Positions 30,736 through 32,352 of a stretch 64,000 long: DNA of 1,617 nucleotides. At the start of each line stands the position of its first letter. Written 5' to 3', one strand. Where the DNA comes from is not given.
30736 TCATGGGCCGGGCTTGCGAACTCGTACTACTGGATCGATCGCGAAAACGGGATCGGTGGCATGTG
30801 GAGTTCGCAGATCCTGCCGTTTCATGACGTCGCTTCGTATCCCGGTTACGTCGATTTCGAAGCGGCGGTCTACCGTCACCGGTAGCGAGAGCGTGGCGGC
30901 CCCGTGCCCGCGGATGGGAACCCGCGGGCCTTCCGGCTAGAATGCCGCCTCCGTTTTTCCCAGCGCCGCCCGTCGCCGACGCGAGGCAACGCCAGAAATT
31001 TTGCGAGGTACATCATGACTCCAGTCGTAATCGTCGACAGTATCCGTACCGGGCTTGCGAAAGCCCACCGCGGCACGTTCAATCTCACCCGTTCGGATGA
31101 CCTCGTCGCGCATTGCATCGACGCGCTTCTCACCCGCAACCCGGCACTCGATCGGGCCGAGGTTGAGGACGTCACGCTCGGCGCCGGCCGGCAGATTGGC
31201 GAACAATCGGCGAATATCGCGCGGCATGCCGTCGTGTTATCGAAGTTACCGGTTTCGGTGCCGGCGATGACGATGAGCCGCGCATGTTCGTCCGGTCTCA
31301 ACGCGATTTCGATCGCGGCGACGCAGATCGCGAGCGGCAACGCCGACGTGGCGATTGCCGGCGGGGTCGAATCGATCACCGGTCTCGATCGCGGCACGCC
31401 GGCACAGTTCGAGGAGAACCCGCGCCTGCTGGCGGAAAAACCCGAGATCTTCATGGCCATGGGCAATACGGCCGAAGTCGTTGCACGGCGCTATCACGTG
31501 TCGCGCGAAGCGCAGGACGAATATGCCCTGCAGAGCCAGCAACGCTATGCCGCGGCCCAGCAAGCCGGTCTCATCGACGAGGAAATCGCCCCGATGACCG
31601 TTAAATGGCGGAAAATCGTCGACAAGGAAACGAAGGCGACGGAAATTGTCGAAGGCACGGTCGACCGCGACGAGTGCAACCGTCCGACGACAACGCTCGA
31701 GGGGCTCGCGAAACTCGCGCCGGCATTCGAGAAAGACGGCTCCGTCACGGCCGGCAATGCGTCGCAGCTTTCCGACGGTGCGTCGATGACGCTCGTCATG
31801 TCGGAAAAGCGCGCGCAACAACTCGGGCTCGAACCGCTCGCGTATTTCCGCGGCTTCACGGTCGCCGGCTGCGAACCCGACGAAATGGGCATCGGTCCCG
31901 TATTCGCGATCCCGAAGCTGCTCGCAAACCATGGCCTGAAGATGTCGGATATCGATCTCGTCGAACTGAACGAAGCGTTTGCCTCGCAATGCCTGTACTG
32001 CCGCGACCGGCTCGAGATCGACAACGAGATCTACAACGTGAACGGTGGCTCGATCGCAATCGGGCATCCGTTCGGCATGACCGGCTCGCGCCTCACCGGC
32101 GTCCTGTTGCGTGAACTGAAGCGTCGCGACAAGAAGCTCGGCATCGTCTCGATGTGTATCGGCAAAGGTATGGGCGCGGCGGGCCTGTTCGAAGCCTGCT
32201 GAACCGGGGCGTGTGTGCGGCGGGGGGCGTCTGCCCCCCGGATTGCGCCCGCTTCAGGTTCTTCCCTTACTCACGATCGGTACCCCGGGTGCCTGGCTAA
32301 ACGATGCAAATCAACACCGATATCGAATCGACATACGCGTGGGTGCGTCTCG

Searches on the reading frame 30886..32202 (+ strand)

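Call 26: search_protein_families(library=pfam, proteins=[window:30886-32202:+], max_evalue=0.00001)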
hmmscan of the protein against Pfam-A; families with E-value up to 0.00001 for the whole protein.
window:30886-32202:+ (438 aa): 3 families
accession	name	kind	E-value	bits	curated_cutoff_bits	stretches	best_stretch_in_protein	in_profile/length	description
PF00108.29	Thiolase_N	-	1.1e-64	218.8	26.4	1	47-308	1-260/260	Thiolase, N-terminal domain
PF02803.24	Thiolase_C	-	3.7e-46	156.2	27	1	316-436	2-122/123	Thiolase, C-terminal domain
PF00109.32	ketoacyl-synt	-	8.5e-10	39.1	20.8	1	121-165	161-205/252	Beta-ketoacyl synthase, N-terminal domain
